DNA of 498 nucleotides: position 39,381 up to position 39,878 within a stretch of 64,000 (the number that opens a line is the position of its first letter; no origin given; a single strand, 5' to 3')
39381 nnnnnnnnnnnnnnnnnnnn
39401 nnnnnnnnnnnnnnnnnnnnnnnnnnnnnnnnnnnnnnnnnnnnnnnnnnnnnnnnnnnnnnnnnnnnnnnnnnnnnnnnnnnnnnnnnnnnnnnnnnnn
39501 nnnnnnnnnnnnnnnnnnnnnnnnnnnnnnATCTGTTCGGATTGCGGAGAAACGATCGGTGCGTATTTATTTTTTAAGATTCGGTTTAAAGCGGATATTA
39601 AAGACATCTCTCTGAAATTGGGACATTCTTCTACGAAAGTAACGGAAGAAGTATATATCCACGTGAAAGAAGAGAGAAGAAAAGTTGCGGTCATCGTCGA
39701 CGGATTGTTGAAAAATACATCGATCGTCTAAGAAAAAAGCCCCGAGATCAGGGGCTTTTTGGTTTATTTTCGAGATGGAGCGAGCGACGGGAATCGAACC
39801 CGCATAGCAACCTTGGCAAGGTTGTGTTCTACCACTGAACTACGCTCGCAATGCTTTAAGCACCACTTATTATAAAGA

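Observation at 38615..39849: About 1-kb integrase-less islet at the tRNA-Gly 3' end, bounded by 101-bp direct repeats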

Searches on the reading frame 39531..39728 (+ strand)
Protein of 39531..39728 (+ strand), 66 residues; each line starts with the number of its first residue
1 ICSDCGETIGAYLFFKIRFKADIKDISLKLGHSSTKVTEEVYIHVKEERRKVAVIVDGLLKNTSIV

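Call 8: search_protein_families(library=pfam, max_evalue=1, proteins=[window:39540-39728:+])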
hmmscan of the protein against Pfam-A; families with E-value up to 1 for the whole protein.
seq(63 aa): 1 family
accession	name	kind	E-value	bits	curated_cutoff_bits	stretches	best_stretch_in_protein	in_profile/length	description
PF10302.15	Dsc3_N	-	0.13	13.2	25.4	1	11-46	2-37/102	DSC E3 ubiquitin ligase complex subunit 3, ubiquitin-like domain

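Call 9: search_protein_families(library=phrogs, max_evalue=1, proteins=[window:39540-39728:+])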
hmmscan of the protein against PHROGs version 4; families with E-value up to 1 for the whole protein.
seq(63 aa): 4 families
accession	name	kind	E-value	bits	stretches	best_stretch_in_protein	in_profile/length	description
phrog_1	-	integration and excision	9.8e-05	22.8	1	18-51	411-444/611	integrase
phrog_216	-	integration and excision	0.00095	19.3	1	9-48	193-230/301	integrase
phrog_7685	-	integration and excision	0.0037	17.8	1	16-50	197-231/240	integrase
phrog_9876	-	lysis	0.39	11.7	0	37-50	38-51/54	holin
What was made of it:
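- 39540..39731 (+): Tyrosine-integrase pseudogene. It covers the C-terminal ~63 residues from the RHT box (mutated to GET), through LGHSS...Y-x-H, to the stop codon. The last 11 codons lie inside repeat copy B. PHROG integrase families, E = 1e-4 to 4e-3 (call 9).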

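Call 10: find_homologous_proteins(query=window:39540-39728:+, max_evalue=0.01)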
Query seq(63 aa): no candidate shares three 5-residue words with the query. No homologue found.
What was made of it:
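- Tried and rejected: The word-indexed protein search with the integrase stub found nothing (call 10).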

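Call 21: find_related_loci(query=window:39540-39728:+, collection=viral_contigs, flank=8000)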
Query seq(63 aa) (63 aa) in viral_contigs; peptide patterns used: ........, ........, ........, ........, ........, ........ (x = any residue, [..] = any of these).
35 stretches matched a pattern, but none encodes a relative of the query by tblastn (E <= 1e-3).

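Call 43: search_protein_families(library=ncbifam, max_evalue=1, proteins=[window:39531-39728:+])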
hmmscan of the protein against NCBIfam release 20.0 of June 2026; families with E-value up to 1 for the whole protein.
window:39531-39728:+ (66 aa): 4 families
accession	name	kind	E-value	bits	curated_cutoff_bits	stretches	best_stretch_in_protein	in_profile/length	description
NF003462.0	PRK05084.1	equivalog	0.0051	15.6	267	1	20-54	320-353/360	tyrosine recombinase XerS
TIGR02249.1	integrase_gron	subfamily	0.022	14.1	265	1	20-49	276-304/315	integron integrase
NF001399.0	PRK00283.1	subfamily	0.048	12.9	279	1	20-51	259-289/300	tyrosine recombinase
NF042910.1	FMH_DH_FwdC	exception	0.057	12.5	340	1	21-62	30-71/271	tungsten-dependent formylmethanofuran dehydrogenase subunit FwdC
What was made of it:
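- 39540..39731 (+): NCBIfam XerS/tyrosine recombinase C-termini (call 43).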

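Call 47: search_protein_representatives(protein=window:39531-39728:+)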
Query: 66 residues. Proteins with E-value up to 0.001 (for the whole library): 3; up to 1e-10: 0; up to 1e-30: 0. The best 3 are listed.
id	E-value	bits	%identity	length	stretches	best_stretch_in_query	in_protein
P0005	1.3e-08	50.4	76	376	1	20-61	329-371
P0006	1.5e-04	37.6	58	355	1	8-53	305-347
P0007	6.0e-04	35.7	48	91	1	4-61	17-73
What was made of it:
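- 39540..39731 (+): Exhaustive HMMER hits P0005/6/7 (call 47).
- Tried and rejected: Only the exhaustive HMMER search found P0005 (call 47).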

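Call 49: find_encoding_contigs(protein=P0005, flank=10000, max_places=10)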
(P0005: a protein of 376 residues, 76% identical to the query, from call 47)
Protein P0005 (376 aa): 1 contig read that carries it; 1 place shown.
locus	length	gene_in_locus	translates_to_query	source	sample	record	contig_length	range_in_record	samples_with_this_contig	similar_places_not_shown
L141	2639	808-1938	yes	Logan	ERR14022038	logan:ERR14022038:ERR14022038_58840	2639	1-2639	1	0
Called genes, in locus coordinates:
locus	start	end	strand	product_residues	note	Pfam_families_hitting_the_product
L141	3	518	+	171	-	?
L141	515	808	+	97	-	-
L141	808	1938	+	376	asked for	PF00589:Phage_integrase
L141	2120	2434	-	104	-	PF00085:Thioredoxin, PF14595:Thioredoxin_9 (weak), PF13098:Thioredoxin_2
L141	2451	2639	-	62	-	?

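Call 54: search_protein_families(library=pfam, max_evalue=0.1, proteins=[P0005, P0006, P0007, L141:3-515:+, L141:515-805:+])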
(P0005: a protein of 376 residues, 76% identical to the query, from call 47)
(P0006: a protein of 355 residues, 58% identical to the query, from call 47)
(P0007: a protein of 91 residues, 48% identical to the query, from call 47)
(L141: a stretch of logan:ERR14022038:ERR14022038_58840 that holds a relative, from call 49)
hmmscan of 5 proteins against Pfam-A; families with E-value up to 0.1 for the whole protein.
P0005 (376 aa): 1 family
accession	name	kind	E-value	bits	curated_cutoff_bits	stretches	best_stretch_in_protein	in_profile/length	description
PF00589.27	Phage_integrase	-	2.5e-21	76.7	27.1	1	176-356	6-170/172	Phage integrase family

P0006 (355 aa): 6 families
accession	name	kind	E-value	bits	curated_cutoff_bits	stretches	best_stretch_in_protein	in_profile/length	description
PF00589.27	Phage_integrase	-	8.7e-25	87.9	27.1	1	166-340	1-169/172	Phage integrase family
PF14657.12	Arm-DNA-bind_4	-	5.3e-10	39.2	22.3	1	9-52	1-46/47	Arm DNA-binding domain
PF14659.12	Phage_int_SAM_3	-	8.9e-06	26.3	22.6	1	62-116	3-57/58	Phage integrase, N-terminal SAM-like domain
PF13495.12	Phage_int_SAM_4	-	0.032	15.1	27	0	79-128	16-67/85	Phage integrase, N-terminal SAM-like domain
PF16795.10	Phage_integr_3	-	0.038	14.3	27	0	168-341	4-149/161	Archaeal phage integrase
PF12286.13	DUF3622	-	0.085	13.7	22.2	0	7-56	15-66/71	Protein of unknown function (DUF3622)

P0007 (91 aa): 1 family
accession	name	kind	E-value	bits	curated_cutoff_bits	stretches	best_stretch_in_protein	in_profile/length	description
PF00589.27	Phage_integrase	-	9.8e-08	32.4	27.1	1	4-57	117-169/172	Phage integrase family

L141:3-515:+ (171 aa): 1 family
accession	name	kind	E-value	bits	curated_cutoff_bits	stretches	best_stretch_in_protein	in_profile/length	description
PF02486.25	Rep_trans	-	1.2e-07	31.9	29.6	1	2-103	98-195/201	Replication initiation factor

L141:515-805:+ (97 aa): 2 families
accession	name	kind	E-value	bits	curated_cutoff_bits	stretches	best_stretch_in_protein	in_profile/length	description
PF02091.20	tRNA-synt_2e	-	0.025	14.3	27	1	18-89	145-216/278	Glycyl-tRNA synthetase alpha subunit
PF12774.13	AAA_6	-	0.06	12.8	25.2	1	4-78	154-224/327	Hydrolytic ATP binding site of dynein motor region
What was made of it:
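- Exhaustive HMMER finds P0005, an intact 376-aa integrase (PF00589, E = 2.5e-21), at 76% identity over its C-terminus (calls 47, 54).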

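Call 57: search_dna_similar(query=P0005, collection=phages, mode=protein, max_rows=10)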
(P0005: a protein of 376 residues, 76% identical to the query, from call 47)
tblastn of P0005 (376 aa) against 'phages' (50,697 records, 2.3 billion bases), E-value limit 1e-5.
Records with a match: 952; places in all: 957; records where one place covers at least 80% of the query: 70.
Best place of each record, by identity: <60% 952.
By first word of the organism name: Streptococcus 391; Paenibacillus 89; Bacteriophage 79; Staphylococcus 71; Helicobacter 48; Lactococcus 42; Mycobacterium 31; Bacillus 28; Lactobacillus 23; Clostridium 21; and 37 more.
By host as written in the record: - 95; Paenibacillus larvae 38; Helicobacter pylori 35; Staphylococcus aureus 15; Staphylococcus pseudintermedius 13; Mycobacterium smegmatis mc2 155 11; Clostridium difficile 11; Paenibacillus larvae 2017 10; and 460 more.
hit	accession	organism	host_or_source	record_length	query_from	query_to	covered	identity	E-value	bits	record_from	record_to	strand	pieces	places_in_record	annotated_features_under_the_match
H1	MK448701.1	Streptococcus phage Javan197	Streptococcus equi Sz105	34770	30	363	89%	26.1%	3e-12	74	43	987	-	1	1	integrase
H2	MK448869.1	Streptococcus phage Javan190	Streptococcus equi ERR066392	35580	30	363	89%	26.1%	3e-12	74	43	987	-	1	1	integrase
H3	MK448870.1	Streptococcus phage Javan192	Streptococcus equi ERR066396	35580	30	363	89%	26.1%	3e-12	74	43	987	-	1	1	integrase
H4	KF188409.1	Lactobacillus phage phiJB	-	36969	28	369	91%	25.4%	6e-15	82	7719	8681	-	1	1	integrase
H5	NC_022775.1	Lactobacillus phage phiJB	-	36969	28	369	91%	25.4%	6e-15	82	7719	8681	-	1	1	integrase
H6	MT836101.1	Bacteriophage sp.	human fecal samples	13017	48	354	82%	27.6%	1e-11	72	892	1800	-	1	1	record has no annotation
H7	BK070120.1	Bacteriophage sp.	Helicobacter ganmani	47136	22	369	93%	23.8%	9e-9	63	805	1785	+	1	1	hypothetical protein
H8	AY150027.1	Micromonospora phage pMLP1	Micromonospora sp. ATCC 39149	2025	12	367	95%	23.2%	8e-8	60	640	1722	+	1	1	att/int region | intM: integrase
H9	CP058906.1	Micromonospora phage pMLP1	Micromonospora carbonacea str. Africana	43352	12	367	95%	23.2%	1e-7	60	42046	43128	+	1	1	record has no annotation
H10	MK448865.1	Streptococcus phage Javan182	Streptococcus equi CECT_5772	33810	30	363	89%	24.6%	3e-12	74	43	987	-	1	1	integrase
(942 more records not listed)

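Call 72: find_encoding_contigs(protein=P0006, flank=6000, max_places=5)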
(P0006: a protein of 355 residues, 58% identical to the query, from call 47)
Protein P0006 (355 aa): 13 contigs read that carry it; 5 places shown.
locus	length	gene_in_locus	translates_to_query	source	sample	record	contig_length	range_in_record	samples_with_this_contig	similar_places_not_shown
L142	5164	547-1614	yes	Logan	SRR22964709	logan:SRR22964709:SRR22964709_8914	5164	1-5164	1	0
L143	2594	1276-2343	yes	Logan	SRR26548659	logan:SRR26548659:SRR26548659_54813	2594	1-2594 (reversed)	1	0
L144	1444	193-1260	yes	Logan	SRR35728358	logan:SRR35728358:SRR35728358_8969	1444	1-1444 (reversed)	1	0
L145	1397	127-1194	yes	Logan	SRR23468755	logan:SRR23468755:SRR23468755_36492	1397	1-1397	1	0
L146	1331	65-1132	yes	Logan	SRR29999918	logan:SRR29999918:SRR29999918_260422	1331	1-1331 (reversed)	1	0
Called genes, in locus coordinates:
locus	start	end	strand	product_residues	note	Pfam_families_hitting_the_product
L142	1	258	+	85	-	?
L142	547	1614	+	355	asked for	PF14657:Arm-DNA-bind_4, PF14659:Phage_int_SAM_3 (faint), PF00589:Phage_integrase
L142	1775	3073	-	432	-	PF01018:GTP1_OBG, PF01926:MMR_HSR1, PF02421:FeoB_N, PF09269:DUF1967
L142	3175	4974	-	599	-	PF01541:GIY-YIG, PF27096:UvrC_M, PF02151:UVR, PF22920:UvrC_RNaseH, PF08459:UvrC_RNaseH_dom, PF14520:HHH_5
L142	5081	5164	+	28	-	?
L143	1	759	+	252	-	?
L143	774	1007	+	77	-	-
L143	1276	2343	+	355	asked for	PF14657:Arm-DNA-bind_4, PF14659:Phage_int_SAM_3 (faint), PF00589:Phage_integrase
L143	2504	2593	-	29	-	?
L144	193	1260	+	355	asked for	PF14657:Arm-DNA-bind_4, PF14659:Phage_int_SAM_3 (faint), PF00589:Phage_integrase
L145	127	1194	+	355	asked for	PF14657:Arm-DNA-bind_4, PF14659:Phage_int_SAM_3 (faint), PF00589:Phage_integrase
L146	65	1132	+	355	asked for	PF14657:Arm-DNA-bind_4, PF14659:Phage_int_SAM_3 (faint), PF00589:Phage_integrase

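Call 73: find_encoding_contigs(protein=P0007, flank=6000, max_places=5)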
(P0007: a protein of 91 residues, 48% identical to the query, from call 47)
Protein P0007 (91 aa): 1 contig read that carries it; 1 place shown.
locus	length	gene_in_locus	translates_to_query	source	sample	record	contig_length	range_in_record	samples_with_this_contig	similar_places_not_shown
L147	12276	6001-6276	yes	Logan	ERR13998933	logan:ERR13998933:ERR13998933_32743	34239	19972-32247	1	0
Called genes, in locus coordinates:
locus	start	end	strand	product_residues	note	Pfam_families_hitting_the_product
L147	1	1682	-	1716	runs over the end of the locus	-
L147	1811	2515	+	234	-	PF02517:Rce1-like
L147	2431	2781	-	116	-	-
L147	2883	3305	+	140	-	-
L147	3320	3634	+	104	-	PF00085:Thioredoxin, PF00578:AhpC-TSA (weak), PF13098:Thioredoxin_2 (weak), PF13905:Thioredoxin_8 (faint)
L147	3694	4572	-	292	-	PF02645:DegV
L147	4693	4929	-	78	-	-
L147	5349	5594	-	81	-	-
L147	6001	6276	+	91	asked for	PF00589:Phage_integrase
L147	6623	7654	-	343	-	PF02086:MethyltransfD12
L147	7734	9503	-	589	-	PF01321:Creatinase_N, PF16189:Creatinase_N_2, PF00557:Peptidase_M24, PF16188:Peptidase_M24_C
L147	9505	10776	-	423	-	PF00232:Glyco_hydro_1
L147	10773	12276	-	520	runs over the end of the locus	PF00370:FGGY_N, PF02782:FGGY_C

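Call 81: find_related_loci(query=P0005, collection=viral_contigs, flank=10000)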
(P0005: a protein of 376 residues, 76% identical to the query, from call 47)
Query P0005 (376 aa) in viral_contigs; peptide patterns used: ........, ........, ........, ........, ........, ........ (x = any residue, [..] = any of these).
48 stretches matched a pattern; 16 encode a relative of the query (tblastn E <= 1e-3); 16 distinct loci.
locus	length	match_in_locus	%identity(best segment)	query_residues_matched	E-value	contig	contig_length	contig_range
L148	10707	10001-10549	33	193-372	2e-17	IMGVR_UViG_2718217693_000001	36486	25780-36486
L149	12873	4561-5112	28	189-364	6e-17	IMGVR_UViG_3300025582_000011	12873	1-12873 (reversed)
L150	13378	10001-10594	29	186-370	1e-16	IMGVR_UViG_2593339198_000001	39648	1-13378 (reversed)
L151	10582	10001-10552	31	192-364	2e-15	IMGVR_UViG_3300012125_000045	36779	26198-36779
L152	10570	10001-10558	29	193-369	4e-15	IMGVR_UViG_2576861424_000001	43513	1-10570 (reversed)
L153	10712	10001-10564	28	194-369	1e-13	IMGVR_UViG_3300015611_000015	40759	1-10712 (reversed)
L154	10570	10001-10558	31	193-366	1e-13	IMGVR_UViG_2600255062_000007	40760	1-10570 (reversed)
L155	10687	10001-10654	27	153-363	3e-13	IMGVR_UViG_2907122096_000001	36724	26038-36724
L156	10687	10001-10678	27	154-371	3e-13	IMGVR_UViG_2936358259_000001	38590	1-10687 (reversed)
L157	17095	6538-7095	28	193-369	9e-13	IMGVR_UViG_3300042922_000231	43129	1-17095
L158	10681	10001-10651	26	160-364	8e-13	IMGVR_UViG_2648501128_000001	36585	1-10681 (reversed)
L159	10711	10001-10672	29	149-364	2e-12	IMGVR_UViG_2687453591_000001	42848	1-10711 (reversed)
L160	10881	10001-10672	28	149-364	5e-12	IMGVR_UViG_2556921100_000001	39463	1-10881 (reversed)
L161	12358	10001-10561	27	192-366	2e-11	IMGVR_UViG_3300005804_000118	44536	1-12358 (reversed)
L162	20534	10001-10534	29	193-363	3e-11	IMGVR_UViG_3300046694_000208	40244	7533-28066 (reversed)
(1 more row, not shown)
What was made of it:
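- Tried and rejected: P0005 relatives in IMG/VR are 33% identical or less (call 81).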

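Call 83: find_encoding_contigs(protein=P0008, flank=10000, max_places=5)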
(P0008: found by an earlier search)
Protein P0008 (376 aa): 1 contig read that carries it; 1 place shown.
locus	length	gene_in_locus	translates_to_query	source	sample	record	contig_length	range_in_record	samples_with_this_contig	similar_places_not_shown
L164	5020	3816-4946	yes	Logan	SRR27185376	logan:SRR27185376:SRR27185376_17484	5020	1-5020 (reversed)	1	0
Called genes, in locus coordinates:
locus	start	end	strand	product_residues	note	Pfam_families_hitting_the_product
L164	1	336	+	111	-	?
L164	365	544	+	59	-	-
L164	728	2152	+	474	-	-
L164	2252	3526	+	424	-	PF02486:Rep_trans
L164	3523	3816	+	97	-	-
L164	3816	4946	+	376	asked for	PF00589:Phage_integrase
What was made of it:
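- On tRNA-integrated genomic island / integrative element: Intact homologues sit at the same junction in L141 and L164 (calls 49, 83).
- Intact integrases of the same family, with the same target, circulate in the same species (calls 49, 83).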

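Call 84: search_protein_families(library=pfam, max_evalue=0.01, proteins=[L164:1-333:+, L164:365-541:+, L164:728-2149:+, L164:2252-3523:+, L164:3523-3813:+])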
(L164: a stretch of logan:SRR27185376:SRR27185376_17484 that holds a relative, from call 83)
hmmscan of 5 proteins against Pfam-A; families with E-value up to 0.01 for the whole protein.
L164:1-333:+ (111 aa): 0 families

L164:365-541:+ (59 aa): 0 families

L164:728-2149:+ (474 aa): 1 family
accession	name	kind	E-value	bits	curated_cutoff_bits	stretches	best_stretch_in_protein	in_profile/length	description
PF13479.12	AAA_24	-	0.0063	16.8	27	0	61-107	3-47/195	AAA domain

L164:2252-3523:+ (424 aa): 1 family
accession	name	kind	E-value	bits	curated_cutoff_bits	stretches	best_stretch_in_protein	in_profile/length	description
PF02486.25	Rep_trans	-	1.1e-31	110.5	29.6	1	161-354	4-194/201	Replication initiation factor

L164:3523-3813:+ (97 aa): 0 families
